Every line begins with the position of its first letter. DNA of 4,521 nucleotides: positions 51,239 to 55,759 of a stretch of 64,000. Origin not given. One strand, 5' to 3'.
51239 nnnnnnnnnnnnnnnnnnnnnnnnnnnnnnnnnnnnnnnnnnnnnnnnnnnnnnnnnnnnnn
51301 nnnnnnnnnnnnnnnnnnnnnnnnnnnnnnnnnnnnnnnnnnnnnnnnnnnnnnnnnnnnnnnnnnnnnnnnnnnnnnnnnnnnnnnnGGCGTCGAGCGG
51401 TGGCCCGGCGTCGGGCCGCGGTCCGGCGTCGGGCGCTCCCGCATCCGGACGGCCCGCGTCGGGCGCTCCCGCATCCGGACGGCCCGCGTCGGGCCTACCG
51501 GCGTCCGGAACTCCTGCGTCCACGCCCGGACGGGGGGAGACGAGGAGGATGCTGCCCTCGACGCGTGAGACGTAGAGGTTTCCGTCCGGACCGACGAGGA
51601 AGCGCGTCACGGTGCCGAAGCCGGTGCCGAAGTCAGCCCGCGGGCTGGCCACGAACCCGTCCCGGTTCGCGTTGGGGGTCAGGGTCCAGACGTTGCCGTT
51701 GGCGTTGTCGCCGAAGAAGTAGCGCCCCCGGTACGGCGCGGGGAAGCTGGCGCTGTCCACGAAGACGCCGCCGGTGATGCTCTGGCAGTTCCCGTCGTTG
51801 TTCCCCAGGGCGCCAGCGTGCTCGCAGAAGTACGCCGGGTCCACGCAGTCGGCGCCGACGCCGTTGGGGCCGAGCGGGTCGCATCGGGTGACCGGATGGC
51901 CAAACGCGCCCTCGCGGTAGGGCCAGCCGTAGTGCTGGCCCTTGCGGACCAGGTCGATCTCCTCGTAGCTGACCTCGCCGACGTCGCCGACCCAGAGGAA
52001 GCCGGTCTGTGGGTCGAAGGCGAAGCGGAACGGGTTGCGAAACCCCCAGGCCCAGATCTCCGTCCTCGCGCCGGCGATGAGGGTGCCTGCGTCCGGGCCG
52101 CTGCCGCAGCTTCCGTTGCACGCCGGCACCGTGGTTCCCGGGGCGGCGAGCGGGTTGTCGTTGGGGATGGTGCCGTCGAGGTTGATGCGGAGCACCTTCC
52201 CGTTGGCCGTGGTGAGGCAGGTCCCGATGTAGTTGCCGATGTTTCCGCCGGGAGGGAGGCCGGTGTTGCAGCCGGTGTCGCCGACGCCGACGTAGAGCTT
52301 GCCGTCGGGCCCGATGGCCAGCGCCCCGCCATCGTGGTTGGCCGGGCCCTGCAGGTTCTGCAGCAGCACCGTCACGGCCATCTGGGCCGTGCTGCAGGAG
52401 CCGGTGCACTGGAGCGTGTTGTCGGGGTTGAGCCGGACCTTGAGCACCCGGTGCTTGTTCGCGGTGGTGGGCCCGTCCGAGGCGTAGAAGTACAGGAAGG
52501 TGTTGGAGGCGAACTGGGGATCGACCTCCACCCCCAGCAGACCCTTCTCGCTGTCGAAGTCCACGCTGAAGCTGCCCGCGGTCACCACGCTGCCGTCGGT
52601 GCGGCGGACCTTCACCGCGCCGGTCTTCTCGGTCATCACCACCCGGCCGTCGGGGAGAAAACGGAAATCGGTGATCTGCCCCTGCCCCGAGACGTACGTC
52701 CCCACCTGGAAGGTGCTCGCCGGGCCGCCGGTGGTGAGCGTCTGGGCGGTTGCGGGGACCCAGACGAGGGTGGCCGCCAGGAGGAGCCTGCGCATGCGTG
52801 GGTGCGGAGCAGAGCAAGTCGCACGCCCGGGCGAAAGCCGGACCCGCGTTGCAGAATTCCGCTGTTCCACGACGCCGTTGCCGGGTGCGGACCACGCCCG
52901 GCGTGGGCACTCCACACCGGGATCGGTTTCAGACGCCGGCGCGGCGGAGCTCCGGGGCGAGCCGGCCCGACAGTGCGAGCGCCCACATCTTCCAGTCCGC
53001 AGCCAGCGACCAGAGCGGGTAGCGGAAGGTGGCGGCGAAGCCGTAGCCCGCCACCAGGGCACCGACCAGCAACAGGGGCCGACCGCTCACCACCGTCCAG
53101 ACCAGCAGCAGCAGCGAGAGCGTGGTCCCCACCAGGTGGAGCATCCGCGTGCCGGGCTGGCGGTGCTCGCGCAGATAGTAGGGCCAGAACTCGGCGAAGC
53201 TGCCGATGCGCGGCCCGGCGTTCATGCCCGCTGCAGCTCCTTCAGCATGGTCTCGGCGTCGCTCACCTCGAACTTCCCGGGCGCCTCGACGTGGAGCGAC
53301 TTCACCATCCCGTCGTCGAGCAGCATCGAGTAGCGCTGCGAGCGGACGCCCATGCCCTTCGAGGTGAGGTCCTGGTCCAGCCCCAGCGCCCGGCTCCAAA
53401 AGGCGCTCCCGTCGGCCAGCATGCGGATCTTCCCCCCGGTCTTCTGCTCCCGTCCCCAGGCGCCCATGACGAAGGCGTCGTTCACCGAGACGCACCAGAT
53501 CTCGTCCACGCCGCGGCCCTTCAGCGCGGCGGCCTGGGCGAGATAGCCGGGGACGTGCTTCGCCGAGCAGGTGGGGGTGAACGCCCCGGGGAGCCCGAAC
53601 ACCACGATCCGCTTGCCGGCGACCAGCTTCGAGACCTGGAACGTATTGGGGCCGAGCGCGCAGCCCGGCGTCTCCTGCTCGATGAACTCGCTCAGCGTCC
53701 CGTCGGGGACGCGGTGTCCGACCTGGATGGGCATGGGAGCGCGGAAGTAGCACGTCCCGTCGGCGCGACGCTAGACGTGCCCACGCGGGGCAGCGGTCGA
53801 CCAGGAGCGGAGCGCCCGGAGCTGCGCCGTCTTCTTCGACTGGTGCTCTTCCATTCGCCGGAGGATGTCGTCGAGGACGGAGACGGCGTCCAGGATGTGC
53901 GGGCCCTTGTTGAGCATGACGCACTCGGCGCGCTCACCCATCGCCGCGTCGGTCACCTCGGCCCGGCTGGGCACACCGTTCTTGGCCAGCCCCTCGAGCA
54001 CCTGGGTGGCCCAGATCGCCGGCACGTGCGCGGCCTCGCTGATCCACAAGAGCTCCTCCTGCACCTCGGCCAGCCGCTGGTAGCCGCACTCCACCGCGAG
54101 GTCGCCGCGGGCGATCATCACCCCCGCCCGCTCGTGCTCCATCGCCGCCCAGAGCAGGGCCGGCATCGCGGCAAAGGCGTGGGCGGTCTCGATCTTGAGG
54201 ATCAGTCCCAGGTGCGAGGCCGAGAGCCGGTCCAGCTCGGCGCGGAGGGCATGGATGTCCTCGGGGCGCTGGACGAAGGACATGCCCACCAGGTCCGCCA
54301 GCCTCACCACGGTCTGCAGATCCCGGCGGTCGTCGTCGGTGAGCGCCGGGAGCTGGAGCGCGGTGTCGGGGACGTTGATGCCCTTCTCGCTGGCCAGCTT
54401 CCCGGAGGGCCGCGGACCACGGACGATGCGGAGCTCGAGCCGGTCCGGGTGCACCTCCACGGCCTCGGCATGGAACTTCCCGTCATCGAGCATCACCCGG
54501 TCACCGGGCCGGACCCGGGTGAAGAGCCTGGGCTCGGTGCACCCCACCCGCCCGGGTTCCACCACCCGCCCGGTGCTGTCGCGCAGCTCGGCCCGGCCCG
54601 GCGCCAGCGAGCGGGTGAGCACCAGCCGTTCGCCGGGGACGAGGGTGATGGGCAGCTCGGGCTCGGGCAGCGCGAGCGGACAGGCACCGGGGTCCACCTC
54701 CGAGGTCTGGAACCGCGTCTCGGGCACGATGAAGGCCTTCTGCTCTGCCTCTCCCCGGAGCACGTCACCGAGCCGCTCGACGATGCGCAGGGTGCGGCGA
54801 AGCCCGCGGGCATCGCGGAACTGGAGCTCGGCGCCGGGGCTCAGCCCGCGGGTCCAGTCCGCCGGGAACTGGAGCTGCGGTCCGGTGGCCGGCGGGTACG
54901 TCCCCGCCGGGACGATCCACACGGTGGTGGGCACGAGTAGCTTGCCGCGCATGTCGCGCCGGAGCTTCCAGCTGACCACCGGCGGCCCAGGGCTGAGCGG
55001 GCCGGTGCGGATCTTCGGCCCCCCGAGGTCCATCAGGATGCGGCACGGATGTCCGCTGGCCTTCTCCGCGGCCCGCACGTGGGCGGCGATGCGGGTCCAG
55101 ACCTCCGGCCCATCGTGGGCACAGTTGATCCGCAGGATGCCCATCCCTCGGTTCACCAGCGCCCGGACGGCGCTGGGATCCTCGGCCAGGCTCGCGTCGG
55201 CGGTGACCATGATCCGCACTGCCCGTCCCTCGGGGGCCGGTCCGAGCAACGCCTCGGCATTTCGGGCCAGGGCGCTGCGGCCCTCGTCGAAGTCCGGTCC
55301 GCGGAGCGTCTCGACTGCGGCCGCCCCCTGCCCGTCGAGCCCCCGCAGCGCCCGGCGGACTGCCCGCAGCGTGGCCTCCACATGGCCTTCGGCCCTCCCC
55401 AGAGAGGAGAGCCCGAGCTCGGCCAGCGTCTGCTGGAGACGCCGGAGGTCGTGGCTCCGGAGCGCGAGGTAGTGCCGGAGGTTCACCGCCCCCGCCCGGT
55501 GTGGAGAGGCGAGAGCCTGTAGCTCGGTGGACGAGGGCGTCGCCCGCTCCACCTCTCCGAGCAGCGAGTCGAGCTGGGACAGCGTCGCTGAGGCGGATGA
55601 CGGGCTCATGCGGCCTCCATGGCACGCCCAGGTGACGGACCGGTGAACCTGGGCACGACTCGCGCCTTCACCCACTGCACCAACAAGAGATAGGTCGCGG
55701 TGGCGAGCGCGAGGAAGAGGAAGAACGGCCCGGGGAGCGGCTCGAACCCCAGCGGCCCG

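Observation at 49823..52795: Single 990-aa exported polypeptide fusing a GSDH-type dehydrogenase propeller to five c-type haem motifs and a MYXO-CTERM anchor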

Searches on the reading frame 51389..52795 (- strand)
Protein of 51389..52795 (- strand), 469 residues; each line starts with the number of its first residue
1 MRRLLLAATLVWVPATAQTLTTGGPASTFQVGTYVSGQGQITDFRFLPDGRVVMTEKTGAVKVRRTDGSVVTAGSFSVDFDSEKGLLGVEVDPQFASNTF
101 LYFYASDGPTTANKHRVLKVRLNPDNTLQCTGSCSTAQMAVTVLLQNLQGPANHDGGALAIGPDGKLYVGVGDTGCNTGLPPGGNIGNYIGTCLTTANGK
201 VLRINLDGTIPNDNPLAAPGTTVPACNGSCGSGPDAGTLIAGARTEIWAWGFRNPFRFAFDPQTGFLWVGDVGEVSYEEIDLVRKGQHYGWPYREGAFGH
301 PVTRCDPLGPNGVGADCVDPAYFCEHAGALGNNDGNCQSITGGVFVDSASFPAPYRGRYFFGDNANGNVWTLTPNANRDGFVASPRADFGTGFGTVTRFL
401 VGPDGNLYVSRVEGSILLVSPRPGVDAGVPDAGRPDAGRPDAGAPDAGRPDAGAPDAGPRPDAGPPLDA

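Call 35: search_solved_structures(query=A3, max_evalue=0.001, show_alignments=4)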
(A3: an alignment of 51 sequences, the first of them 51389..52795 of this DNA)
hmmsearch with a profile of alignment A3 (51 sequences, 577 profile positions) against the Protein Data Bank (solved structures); distinct sequences matched with E-value up to 0.001: 13.
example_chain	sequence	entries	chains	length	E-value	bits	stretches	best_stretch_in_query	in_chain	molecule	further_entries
3a9g_A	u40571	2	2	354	1.6e-28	102.9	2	32-229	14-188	Putative uncharacterized protein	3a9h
5min_A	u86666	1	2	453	3.6e-26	95.2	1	34-305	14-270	Quinoprotein glucose dehydrogenase B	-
1c9u_A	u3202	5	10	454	3.8e-26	95.1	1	34-229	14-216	SOLUBLE QUINOPROTEIN GLUCOSE DEHYDROGENASE | PROTEIN (SOLUBLE QUINOPROTEIN GLUCOSE DEHYDROGENASE) | Quinoprotein glucose dehydrogenase B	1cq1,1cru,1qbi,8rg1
8re0_A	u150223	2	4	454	3.9e-26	95.1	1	34-229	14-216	Quinoprotein glucose dehydrogenase B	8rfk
2ism_A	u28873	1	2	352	3.1e-25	92.1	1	39-302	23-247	Putative oxidoreductase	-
2g8s_A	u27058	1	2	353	7.9e-19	71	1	47-432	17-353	Glucose/sorbosone dehydrogenases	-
3das_A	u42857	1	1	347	4.4e-18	68.5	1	35-182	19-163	Putative oxidoreductase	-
7cdy_A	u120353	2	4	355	8.8e-18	67.5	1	45-302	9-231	glucose dehydrogenase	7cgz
3ho3_A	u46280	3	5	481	2e-12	49.8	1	23-232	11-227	Hedgehog-interacting protein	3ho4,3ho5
7pgm_A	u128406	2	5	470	7.6e-12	47.9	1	35-232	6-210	Hedgehog-interacting protein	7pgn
2wfx_B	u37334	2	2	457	1.1e-11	47.4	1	36-232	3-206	HEDGEHOG-INTERACTING PROTEIN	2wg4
2wft_A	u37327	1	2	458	1.1e-11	47.4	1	36-232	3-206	HEDGEHOG-INTERACTING PROTEIN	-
2wg3_C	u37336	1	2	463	1.1e-11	47.4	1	36-232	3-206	HEDGEHOG-INTERACTING PROTEIN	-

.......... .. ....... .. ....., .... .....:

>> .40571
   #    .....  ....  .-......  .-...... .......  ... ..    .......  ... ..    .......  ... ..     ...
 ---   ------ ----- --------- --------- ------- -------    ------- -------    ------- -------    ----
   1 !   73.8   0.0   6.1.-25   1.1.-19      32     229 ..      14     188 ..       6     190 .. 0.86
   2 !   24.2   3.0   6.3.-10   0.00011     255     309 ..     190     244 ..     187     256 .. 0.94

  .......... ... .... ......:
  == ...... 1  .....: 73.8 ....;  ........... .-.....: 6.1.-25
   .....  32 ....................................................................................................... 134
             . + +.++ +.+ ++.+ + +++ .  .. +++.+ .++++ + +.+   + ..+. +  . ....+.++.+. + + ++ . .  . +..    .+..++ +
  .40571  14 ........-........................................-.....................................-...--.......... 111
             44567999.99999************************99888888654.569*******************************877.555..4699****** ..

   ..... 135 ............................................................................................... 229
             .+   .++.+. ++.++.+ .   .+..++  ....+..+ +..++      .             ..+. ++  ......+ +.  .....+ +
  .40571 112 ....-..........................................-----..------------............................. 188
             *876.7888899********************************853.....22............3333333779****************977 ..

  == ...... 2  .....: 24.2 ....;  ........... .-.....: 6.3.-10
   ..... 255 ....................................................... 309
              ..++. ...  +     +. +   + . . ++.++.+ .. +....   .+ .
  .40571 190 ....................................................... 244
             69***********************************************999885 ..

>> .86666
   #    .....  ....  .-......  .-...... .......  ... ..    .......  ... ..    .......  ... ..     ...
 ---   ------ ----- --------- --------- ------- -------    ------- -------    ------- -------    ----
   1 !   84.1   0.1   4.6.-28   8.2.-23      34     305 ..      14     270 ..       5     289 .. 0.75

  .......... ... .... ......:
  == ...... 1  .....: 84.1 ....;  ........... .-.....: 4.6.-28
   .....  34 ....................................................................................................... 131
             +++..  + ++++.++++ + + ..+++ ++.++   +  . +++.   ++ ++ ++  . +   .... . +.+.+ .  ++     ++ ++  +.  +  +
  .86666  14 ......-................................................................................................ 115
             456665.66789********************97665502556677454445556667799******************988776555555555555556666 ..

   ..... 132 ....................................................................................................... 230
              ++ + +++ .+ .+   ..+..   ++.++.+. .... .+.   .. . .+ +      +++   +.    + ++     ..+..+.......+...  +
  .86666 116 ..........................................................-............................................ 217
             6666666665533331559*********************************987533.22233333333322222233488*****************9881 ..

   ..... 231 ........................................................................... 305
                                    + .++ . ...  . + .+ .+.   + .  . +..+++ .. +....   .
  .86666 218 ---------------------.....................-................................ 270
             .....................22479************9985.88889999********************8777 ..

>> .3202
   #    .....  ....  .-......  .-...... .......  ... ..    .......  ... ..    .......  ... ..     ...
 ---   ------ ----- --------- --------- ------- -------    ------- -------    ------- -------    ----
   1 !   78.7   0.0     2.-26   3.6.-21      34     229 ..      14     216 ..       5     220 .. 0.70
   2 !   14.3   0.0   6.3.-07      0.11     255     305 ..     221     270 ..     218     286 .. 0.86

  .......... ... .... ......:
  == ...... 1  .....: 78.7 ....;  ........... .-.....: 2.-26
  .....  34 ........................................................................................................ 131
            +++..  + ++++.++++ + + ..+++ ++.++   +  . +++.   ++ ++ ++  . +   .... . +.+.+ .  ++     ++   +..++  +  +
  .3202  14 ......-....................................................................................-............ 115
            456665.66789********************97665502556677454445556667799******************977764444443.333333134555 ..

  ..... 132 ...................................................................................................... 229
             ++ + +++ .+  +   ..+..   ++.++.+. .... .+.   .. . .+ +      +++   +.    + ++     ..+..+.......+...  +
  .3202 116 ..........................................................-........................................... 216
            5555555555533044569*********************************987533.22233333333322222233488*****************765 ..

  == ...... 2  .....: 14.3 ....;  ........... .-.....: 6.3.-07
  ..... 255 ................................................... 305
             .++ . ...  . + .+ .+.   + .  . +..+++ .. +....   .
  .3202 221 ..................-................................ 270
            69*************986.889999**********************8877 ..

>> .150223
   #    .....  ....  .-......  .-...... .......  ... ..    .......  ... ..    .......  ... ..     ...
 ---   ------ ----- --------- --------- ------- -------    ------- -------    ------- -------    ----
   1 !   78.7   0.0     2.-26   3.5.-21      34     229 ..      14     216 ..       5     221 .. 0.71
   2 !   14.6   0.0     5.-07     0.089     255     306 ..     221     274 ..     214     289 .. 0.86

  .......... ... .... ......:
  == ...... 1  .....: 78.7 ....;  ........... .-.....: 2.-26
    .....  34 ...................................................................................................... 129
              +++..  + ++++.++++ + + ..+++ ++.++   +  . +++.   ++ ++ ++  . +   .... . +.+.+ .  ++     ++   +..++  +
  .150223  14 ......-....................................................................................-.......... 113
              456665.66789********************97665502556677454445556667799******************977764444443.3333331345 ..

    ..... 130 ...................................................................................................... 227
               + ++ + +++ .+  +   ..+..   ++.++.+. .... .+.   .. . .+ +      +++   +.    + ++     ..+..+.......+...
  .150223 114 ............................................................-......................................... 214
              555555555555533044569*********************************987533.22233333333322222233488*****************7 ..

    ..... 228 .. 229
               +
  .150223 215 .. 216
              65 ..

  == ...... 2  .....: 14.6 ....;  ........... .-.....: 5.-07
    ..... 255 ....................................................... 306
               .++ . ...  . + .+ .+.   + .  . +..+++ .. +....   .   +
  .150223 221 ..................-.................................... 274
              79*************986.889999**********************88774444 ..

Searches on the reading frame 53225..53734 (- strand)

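Call 18: search_protein_families(library=pfam, proteins=[window:53225-53734:-], max_evalue=0.001)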
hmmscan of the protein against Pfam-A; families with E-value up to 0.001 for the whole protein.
window:53225-53734:- (170 aa): 2 families
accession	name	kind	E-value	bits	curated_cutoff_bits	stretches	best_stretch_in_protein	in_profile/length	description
PF08534.16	Redoxin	-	8.1e-36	123.5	26.6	1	4-164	1-148/148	Redoxin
PF00578.27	AhpC-TSA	-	5.5e-08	33.2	26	1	5-129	1-105/124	AhpC/TSA family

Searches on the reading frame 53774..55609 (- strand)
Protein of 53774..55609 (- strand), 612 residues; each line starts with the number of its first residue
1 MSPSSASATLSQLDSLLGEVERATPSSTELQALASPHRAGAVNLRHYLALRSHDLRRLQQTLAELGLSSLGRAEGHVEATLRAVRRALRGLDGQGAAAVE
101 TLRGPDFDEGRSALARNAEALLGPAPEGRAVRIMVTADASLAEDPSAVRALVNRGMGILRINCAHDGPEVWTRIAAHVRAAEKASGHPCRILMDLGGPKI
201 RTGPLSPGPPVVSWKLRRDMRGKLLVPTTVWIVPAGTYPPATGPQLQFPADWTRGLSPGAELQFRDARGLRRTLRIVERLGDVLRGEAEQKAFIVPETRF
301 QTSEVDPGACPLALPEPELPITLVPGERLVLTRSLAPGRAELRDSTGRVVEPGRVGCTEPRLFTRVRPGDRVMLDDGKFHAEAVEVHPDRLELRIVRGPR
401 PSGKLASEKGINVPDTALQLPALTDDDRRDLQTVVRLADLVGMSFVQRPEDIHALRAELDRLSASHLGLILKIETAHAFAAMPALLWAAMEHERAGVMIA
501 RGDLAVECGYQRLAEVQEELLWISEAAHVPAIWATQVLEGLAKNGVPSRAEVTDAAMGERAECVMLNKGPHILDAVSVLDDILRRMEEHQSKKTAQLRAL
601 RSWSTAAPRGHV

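Call 18: search_protein_families(library=pfam, proteins=[window:53774-55609:-], max_evalue=0.001)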
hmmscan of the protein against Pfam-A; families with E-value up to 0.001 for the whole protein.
window:53774-55609:- (612 aa): 1 family
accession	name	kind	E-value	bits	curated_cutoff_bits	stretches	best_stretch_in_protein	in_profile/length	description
PF00224.27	PK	-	5.5e-45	154.3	30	2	356-567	110-315/328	Pyruvate kinase, barrel domain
